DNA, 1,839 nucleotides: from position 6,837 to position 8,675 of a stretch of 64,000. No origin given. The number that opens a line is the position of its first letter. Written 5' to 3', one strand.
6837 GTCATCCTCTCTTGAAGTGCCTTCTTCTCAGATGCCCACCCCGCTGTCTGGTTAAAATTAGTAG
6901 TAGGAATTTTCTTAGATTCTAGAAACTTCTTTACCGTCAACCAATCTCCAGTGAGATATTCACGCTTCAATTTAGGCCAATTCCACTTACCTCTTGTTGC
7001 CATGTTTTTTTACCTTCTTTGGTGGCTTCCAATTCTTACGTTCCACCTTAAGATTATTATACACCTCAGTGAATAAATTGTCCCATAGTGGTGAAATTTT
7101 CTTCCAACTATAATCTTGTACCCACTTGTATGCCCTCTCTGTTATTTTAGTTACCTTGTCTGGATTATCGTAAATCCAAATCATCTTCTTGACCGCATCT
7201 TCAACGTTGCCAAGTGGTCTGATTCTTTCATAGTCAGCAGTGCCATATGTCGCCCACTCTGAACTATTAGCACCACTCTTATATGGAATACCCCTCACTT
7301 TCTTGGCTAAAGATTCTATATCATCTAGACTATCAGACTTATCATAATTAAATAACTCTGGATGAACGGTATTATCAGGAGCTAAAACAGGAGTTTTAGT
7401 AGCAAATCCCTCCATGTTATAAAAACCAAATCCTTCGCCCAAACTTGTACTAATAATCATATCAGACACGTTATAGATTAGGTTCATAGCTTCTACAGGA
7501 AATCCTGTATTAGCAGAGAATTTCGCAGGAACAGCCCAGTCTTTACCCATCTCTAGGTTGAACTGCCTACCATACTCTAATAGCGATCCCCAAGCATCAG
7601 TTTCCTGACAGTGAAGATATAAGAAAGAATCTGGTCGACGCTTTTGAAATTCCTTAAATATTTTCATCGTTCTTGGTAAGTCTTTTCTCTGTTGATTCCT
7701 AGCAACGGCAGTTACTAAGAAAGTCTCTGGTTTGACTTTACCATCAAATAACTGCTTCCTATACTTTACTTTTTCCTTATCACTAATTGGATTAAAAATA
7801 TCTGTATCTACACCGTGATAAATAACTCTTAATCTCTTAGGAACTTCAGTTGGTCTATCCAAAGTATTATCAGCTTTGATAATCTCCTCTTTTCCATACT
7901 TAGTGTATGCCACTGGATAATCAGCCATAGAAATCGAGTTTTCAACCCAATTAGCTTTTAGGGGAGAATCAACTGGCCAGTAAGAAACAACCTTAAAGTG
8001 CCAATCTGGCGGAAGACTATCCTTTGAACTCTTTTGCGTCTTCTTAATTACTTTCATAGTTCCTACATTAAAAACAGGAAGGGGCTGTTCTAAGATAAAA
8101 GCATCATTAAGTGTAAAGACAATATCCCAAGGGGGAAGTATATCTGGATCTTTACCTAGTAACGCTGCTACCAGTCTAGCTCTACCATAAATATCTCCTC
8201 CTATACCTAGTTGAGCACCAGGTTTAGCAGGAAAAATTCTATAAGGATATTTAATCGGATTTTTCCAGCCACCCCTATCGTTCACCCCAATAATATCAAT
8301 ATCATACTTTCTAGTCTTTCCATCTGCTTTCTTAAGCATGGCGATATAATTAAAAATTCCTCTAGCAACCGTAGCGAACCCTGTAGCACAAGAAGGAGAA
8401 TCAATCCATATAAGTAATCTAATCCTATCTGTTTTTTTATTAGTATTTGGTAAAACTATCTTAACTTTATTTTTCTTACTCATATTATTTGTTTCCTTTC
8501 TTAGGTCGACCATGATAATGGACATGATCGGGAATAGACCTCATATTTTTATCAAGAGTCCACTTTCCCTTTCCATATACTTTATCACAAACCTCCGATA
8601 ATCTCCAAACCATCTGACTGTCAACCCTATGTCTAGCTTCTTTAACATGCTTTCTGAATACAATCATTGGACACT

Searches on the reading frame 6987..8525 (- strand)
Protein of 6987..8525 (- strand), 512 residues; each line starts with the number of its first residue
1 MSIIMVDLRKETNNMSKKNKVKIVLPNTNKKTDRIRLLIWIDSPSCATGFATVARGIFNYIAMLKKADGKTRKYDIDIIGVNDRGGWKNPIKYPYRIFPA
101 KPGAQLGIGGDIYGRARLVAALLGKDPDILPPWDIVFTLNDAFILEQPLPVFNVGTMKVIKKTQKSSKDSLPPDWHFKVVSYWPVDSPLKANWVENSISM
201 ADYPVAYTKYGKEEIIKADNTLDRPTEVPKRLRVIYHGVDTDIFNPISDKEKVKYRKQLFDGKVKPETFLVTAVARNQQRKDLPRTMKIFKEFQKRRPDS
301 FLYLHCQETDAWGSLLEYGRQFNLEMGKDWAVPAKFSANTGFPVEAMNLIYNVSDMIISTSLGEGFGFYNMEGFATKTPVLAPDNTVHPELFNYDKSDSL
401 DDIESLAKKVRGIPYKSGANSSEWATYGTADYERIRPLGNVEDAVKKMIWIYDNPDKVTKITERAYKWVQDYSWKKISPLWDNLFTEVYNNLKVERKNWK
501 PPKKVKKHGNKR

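Call 13: search_protein_families(library=pfam, proteins=[window:6987-8525:-])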
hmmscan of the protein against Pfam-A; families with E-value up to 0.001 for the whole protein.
window:6987-8525:- (512 aa): 1 family
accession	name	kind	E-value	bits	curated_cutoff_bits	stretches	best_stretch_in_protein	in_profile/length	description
PF00534.26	Glycos_transf_1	-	9.9e-06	25.6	26.4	0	346-396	85-135/172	Glycosyl transferases group 1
